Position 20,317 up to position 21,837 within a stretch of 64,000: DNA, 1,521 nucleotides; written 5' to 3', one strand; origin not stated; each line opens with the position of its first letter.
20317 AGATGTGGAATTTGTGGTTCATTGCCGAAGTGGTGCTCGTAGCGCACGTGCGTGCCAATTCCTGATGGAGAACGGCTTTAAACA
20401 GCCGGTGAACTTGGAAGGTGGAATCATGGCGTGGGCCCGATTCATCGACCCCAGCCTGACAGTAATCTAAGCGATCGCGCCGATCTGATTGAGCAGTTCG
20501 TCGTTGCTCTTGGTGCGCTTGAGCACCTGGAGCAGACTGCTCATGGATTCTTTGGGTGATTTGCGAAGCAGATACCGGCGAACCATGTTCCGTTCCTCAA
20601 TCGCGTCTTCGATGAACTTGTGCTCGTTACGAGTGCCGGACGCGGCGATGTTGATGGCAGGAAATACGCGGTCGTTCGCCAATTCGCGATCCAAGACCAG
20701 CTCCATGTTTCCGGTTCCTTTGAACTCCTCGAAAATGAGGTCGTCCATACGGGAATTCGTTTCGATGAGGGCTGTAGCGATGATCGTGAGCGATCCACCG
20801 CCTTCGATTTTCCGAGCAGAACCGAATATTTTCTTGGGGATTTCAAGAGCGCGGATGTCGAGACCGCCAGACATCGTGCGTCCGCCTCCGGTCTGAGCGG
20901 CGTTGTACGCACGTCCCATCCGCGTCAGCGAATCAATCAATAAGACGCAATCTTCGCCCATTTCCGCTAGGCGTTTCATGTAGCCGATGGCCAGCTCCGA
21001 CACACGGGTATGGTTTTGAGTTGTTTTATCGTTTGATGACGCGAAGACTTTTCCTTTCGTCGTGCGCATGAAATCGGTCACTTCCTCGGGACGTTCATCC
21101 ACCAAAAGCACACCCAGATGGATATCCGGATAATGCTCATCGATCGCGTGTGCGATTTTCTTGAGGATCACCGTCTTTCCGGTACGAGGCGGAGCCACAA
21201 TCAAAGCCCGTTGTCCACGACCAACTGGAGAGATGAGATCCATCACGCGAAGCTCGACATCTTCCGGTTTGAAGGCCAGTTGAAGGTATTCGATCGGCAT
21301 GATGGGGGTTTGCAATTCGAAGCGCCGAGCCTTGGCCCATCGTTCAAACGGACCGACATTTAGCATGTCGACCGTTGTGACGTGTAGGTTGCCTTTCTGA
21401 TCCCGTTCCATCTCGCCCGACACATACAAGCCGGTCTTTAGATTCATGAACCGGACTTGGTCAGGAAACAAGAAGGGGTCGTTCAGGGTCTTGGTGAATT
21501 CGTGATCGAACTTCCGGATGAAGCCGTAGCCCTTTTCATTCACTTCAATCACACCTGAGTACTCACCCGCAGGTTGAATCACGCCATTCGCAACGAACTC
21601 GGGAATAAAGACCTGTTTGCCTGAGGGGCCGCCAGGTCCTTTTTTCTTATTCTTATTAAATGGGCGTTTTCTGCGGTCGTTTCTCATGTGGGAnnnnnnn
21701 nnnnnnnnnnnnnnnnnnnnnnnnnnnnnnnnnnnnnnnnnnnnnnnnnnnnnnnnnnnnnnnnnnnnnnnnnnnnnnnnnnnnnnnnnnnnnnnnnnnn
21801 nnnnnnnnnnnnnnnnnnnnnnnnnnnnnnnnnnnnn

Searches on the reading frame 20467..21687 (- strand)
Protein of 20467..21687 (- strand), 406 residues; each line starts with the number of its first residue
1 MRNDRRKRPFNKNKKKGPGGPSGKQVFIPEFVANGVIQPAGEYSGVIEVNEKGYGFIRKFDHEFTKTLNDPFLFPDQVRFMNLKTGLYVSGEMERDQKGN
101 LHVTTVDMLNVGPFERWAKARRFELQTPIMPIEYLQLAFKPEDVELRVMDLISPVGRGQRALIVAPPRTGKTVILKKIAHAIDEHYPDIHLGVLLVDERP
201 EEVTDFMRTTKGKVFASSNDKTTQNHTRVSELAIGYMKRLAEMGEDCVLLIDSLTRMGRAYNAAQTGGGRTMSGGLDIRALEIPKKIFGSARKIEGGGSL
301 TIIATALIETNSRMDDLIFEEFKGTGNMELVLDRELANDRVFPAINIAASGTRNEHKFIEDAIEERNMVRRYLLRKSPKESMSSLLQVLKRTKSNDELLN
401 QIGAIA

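Call 52: search_protein_families(library=pfam, proteins=[window:20467-21687:-], max_evalue=0.00001)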
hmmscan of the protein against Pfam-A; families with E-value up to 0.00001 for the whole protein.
window:20467-21687:- (406 aa): 2 families
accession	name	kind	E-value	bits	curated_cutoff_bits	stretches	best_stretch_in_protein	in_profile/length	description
PF00006.31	ATP-synt_ab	-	1.8e-22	80.5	29.5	1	146-350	2-211/213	ATP synthase alpha/beta family, nucleotide-binding domain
PF07497.18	Rho_RNA_bind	-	1.6e-09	37.9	27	1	44-100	2-56/73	Rho termination factor, RNA-binding domain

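Call 62: find_homologous_proteins(query=window:20470-21687:-, max_evalue=1e-50)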
Query window:20470-21687:- (406 aa): 7999 proteins with E <= 1e-50 among 8000 candidates; the best 120 are listed.
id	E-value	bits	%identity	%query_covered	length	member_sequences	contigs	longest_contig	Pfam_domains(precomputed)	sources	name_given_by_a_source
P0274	4.3e-268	906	100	100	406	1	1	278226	PF07497.19,PF00006.32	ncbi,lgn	-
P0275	1.4e-265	898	99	100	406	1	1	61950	PF07497.19,PF00006.32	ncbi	-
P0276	8.6e-265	895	99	100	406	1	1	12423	PF07497.19,PF00006.32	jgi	-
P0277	3.2e-264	894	98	100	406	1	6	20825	PF07497.19,PF00006.32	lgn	-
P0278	4.7e-264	893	99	100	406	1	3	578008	PF07497.19,PF00006.32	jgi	jgi:transcription termination factor Rho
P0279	6.4e-264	893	98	100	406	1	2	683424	PF07497.19,PF00006.32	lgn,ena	-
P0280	3.1e-261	884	98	100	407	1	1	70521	PF07497.19,PF00006.32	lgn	-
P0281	6.1e-244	827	90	100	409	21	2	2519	PF07497.19,PF00006.32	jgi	jgi:transcription termination factor Rho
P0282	7.3e-241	817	90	100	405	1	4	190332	PF07497.19,PF00006.32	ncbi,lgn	-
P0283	1.2e-227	773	84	100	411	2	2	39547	PF07497.19,PF00006.32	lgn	-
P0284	1.1e-223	760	83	100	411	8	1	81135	PF07497.19,PF00006.32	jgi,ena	-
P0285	2.5e-209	713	79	95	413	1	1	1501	PF07497.19,PF00006.32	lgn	-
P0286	3.9e-209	712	80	93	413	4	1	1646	PF07497.19,PF00006.32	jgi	-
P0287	1.8e-208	710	80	95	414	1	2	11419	PF07497.19,PF00006.32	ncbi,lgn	-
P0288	7.8e-208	708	80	95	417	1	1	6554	PF07497.19,PF00006.32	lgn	-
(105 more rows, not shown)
